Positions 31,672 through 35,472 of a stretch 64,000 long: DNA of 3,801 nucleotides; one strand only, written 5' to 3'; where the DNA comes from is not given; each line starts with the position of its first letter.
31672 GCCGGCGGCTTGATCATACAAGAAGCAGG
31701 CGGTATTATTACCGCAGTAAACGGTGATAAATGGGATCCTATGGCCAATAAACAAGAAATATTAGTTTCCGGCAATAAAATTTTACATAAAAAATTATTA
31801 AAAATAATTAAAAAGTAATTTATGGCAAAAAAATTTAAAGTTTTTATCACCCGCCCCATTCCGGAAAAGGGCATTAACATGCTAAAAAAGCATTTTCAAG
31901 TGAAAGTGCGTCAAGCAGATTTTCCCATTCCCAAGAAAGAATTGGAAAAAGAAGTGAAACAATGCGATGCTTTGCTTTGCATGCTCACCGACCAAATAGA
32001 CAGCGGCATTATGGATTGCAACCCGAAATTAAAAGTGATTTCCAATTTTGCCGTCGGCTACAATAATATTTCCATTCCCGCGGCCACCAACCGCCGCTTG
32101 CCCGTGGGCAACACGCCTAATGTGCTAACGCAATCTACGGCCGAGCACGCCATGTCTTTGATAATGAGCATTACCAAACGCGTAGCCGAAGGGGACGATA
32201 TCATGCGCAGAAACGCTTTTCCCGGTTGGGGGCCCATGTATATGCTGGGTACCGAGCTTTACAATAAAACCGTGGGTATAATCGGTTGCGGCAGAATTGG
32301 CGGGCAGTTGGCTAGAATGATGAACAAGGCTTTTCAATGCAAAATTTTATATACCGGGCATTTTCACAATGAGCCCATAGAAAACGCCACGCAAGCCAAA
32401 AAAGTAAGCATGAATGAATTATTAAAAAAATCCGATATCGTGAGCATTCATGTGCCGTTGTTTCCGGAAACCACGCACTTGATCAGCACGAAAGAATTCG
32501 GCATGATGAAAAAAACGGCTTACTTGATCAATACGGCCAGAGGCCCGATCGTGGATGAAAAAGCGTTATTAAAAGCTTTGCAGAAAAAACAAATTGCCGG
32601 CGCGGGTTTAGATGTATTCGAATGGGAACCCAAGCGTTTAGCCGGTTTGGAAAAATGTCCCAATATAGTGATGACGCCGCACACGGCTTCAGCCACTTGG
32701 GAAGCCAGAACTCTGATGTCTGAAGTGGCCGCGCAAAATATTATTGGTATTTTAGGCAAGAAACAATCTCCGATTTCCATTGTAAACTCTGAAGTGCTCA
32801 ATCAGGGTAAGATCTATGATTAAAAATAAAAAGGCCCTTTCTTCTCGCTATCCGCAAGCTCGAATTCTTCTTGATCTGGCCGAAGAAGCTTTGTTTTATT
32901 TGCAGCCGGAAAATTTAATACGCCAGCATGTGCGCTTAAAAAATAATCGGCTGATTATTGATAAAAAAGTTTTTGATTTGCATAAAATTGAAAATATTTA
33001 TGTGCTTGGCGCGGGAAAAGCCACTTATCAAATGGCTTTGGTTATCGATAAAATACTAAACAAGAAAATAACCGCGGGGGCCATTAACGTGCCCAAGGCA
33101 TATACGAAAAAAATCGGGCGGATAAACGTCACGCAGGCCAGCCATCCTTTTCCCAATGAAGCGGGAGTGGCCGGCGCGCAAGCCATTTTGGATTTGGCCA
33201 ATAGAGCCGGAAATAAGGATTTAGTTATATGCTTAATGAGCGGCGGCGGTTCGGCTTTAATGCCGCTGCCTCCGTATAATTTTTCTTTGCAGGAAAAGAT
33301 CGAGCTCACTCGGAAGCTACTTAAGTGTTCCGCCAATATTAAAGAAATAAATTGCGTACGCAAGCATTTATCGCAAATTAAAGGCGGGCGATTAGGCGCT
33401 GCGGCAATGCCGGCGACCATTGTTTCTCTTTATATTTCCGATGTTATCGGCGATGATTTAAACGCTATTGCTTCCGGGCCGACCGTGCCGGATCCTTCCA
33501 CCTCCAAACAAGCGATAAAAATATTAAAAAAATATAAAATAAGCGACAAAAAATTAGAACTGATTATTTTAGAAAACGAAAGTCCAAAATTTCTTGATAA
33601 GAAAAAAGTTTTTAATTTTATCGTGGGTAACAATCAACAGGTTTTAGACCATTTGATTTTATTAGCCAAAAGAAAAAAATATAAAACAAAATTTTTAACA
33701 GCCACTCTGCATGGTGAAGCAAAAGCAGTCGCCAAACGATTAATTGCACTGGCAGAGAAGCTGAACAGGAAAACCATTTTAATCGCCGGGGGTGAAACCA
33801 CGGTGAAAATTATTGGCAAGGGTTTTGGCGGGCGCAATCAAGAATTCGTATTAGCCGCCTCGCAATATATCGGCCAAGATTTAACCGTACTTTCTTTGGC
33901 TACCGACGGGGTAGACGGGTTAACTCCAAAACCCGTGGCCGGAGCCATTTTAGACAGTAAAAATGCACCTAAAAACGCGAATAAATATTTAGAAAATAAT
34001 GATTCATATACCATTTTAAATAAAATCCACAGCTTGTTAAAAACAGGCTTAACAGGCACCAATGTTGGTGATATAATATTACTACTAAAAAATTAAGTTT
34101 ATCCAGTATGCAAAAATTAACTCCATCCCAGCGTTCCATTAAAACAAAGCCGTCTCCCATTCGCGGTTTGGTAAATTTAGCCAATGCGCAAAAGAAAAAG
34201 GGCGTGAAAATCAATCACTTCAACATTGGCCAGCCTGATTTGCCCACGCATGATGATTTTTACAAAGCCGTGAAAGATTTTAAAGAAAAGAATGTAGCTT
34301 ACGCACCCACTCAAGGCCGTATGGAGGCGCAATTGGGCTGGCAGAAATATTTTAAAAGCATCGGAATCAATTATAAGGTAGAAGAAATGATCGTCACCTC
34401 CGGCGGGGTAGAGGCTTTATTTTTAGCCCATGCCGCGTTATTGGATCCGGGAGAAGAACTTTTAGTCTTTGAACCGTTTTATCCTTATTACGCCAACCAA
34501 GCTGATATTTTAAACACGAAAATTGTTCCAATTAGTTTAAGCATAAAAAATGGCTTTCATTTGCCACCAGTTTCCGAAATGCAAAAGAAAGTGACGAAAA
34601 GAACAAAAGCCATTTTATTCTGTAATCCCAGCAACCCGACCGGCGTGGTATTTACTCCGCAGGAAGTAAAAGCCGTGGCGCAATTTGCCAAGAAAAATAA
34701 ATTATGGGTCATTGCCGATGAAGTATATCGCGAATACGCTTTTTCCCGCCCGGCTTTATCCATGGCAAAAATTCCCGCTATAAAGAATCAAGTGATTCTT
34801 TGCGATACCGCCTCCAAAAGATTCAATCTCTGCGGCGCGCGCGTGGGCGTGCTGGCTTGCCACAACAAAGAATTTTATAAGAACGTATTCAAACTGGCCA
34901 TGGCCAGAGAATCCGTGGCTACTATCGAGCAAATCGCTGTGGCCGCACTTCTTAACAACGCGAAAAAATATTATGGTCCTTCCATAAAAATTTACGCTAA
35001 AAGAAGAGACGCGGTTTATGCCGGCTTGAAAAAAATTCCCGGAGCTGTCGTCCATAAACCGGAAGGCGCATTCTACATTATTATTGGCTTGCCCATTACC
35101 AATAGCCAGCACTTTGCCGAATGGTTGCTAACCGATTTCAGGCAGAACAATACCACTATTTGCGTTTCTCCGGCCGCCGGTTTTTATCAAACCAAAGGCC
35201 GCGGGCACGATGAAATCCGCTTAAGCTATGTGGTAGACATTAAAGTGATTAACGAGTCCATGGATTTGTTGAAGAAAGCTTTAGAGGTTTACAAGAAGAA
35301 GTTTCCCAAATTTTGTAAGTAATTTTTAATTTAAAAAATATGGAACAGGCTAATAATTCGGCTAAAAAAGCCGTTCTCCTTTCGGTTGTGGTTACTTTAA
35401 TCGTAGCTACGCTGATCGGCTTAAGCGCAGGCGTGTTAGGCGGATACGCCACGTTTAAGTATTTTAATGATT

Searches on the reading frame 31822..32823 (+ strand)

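Call 80: search_protein_families(library=pfam, proteins=[window:31822-32823:+], max_evalue=0.00001)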
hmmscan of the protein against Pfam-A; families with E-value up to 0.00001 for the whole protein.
window:31822-32823:+ (333 aa): 2 families
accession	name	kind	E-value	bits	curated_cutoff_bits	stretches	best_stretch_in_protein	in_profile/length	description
PF02826.25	2-Hacid_dh_C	-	1e-56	191.6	25.1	1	111-289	1-178/178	D-isomer specific 2-hydroxyacid dehydrogenase, NAD binding domain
PF00389.36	2-Hacid_dh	-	4.5e-28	98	24.6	1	7-321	1-133/134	D-isomer specific 2-hydroxyacid dehydrogenase, catalytic domain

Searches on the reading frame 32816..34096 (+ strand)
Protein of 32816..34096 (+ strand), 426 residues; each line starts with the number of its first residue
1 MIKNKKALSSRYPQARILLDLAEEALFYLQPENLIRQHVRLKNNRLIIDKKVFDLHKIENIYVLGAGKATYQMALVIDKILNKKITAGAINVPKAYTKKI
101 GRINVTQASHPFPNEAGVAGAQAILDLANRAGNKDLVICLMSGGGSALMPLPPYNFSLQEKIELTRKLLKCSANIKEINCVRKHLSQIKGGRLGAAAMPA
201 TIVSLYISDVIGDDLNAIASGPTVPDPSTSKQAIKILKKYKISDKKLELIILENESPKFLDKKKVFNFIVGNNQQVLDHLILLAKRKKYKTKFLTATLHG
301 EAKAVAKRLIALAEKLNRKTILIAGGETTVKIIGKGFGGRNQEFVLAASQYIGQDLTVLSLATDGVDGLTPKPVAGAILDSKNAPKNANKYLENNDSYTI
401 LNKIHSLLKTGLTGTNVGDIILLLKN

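Call 80: search_protein_families(library=pfam, proteins=[window:32816-34096:+], max_evalue=0.00001)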
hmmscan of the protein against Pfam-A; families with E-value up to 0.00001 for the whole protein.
window:32816-34096:+ (426 aa): 2 families
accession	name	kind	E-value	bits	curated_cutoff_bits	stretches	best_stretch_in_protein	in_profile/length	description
PF13660.11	DUF4147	-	2.5e-78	263.2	23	1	19-244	3-224/234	Domain of unknown function (DUF4147)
PF05161.18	MOFRL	-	1.2e-27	96.6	28.3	1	321-419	2-106/106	MOFRL family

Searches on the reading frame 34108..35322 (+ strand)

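Call 80: search_protein_families(library=pfam, proteins=[window:34108-35322:+], max_evalue=0.00001)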
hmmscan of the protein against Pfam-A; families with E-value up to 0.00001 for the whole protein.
window:34108-35322:+ (404 aa): 4 families
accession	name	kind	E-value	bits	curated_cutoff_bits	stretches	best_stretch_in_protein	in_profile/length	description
PF00155.27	Aminotran_1_2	-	1.6e-46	159.6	19.7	1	38-343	6-325/361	Aminotransferase class I and II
PF01053.26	Cys_Met_Meta_PP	-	6e-07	28.8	27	1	90-215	66-184/381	Cys/Met metabolism PLP-dependent enzyme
PF01041.23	DegT_DnrJ_EryC1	-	1.6e-06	28.1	19.8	1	90-204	38-145/360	DegT/DnrJ/EryC1/StrS aminotransferase family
PF00266.25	Aminotran_5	-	8.5e-06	25.4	21.5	0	87-206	56-177/371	Aminotransferase class-V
